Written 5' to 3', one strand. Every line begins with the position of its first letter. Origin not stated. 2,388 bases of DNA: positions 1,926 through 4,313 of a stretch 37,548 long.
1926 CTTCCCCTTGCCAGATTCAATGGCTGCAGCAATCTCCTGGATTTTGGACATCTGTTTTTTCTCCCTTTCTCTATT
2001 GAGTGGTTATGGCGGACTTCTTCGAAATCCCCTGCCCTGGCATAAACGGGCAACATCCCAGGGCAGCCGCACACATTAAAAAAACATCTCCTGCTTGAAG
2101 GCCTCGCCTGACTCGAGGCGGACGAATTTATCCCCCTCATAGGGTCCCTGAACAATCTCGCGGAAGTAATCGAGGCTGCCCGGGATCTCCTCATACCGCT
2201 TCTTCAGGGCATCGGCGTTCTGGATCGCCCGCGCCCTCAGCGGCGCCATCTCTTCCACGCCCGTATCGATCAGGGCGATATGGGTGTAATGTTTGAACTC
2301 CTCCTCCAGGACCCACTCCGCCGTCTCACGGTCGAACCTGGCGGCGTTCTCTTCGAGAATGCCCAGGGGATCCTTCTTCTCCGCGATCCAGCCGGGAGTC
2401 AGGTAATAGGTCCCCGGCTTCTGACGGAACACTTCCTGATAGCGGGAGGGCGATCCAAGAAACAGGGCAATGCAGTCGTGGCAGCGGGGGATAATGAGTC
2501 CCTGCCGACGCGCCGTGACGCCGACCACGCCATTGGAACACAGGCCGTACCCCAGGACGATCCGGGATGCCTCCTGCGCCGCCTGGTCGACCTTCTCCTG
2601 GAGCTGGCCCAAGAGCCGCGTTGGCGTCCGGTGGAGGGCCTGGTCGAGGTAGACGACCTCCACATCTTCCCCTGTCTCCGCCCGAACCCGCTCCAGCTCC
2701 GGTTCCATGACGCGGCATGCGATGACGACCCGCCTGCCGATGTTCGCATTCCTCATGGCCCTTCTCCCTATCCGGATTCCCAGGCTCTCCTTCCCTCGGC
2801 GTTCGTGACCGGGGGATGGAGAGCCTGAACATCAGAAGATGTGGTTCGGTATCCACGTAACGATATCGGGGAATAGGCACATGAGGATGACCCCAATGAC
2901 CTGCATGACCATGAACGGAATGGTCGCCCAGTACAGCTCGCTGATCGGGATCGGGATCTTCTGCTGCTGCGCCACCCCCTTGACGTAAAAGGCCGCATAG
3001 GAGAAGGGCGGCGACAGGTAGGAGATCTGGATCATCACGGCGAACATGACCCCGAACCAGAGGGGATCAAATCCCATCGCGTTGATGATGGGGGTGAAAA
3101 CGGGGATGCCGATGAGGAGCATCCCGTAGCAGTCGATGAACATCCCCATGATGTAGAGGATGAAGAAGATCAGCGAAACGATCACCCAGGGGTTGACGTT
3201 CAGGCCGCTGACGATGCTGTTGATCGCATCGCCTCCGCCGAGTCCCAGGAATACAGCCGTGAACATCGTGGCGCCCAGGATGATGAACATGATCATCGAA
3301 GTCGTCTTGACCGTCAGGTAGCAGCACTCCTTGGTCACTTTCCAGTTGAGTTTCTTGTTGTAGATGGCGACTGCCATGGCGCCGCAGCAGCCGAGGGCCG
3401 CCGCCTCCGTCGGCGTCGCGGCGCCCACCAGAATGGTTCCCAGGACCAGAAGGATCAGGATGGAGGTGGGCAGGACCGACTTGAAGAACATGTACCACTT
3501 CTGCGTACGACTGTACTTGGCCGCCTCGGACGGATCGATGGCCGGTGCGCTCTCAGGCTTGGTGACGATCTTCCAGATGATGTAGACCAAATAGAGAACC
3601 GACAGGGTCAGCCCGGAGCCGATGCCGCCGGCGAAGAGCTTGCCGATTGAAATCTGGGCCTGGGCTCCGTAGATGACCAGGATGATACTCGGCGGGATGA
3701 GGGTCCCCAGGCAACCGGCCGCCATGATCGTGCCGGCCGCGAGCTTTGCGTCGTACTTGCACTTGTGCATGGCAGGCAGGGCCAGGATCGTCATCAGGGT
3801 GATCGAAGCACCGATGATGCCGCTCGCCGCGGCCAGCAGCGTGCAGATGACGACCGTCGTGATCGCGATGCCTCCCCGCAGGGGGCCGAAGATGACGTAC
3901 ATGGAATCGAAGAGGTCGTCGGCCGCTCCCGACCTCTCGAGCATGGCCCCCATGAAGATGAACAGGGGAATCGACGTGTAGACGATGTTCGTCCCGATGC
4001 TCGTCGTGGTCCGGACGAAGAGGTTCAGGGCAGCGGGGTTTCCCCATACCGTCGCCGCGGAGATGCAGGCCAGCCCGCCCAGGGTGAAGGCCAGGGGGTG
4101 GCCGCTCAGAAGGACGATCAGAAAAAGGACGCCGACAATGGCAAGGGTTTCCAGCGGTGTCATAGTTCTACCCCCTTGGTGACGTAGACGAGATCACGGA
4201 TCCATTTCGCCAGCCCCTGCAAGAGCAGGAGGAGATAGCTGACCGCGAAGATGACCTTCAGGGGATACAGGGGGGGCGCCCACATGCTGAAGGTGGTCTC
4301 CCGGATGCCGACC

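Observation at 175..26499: A 26-kb single-strand array physically links the methyl/C1 module to the 2-hydroxyacid/CoA-ester module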

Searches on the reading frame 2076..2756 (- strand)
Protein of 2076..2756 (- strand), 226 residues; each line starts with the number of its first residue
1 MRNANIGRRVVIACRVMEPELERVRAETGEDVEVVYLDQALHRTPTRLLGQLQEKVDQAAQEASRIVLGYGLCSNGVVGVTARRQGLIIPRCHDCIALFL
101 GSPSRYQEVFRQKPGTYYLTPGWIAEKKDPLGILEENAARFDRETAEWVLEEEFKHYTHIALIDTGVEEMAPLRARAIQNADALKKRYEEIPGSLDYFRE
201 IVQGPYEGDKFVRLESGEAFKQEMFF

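Call 3: search_protein_families(library=pfam, proteins=[window:2076-2756:-], max_evalue=0.00001)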
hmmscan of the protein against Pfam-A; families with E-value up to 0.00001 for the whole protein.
window:2076-2756:- (226 aa): 1 family
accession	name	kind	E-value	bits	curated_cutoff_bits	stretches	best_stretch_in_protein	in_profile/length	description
PF07796.16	DUF1638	-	2e-43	148.5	27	1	37-201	2-160/161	Protein of unknown function (DUF1638)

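Call 10: search_protein_families(library=ncbifam, proteins=[window:2076-2756:-], max_evalue=0.00001)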
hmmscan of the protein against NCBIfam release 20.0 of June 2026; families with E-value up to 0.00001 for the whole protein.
window:2076-2756:- (226 aa): 0 families

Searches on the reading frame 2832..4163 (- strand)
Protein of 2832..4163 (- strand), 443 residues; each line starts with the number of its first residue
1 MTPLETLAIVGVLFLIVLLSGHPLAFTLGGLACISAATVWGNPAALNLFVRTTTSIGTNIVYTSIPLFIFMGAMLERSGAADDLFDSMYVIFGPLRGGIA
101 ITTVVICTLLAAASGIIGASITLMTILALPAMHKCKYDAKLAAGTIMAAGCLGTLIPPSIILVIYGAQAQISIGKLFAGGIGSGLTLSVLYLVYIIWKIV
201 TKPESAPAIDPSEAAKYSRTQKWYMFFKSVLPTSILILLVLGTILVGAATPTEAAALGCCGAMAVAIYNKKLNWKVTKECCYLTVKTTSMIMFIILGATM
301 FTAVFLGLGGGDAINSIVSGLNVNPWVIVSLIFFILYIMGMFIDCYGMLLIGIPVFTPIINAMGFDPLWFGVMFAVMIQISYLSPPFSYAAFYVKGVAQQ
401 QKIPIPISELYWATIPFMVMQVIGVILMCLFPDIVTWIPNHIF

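Call 3: search_protein_families(library=pfam, proteins=[window:2832-4163:-], max_evalue=0.00001)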
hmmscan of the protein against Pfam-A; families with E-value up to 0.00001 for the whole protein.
window:2832-4163:- (443 aa): 1 family
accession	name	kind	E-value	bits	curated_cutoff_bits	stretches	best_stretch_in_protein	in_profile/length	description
PF06808.19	DctM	-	3.3e-70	237.5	23.8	1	12-433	2-412/413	Tripartite ATP-independent periplasmic transporter, DctM component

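Call 11: search_protein_families(library=ncbifam, proteins=[window:2832-4163:-], max_evalue=0.00001)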
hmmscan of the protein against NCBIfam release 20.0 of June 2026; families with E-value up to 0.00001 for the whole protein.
window:2832-4163:- (443 aa): 3 families
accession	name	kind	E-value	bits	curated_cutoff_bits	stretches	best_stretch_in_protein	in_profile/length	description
TIGR00786.1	dctM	subfamily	2.2e-87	293.5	268.45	1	21-439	1-405/405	TRAP transporter large permease subunit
NF011634.1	PRK15060.1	equivalog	2.6e-30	105.8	800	1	13-435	5-417/425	2,3-diketo-L-gulonate TRAP transporter large permease YiaN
TIGR02123.1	TRAP_fused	subfamily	1.1e-07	31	320.65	1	55-420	161-525/615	TRAP transporter fused permease subunit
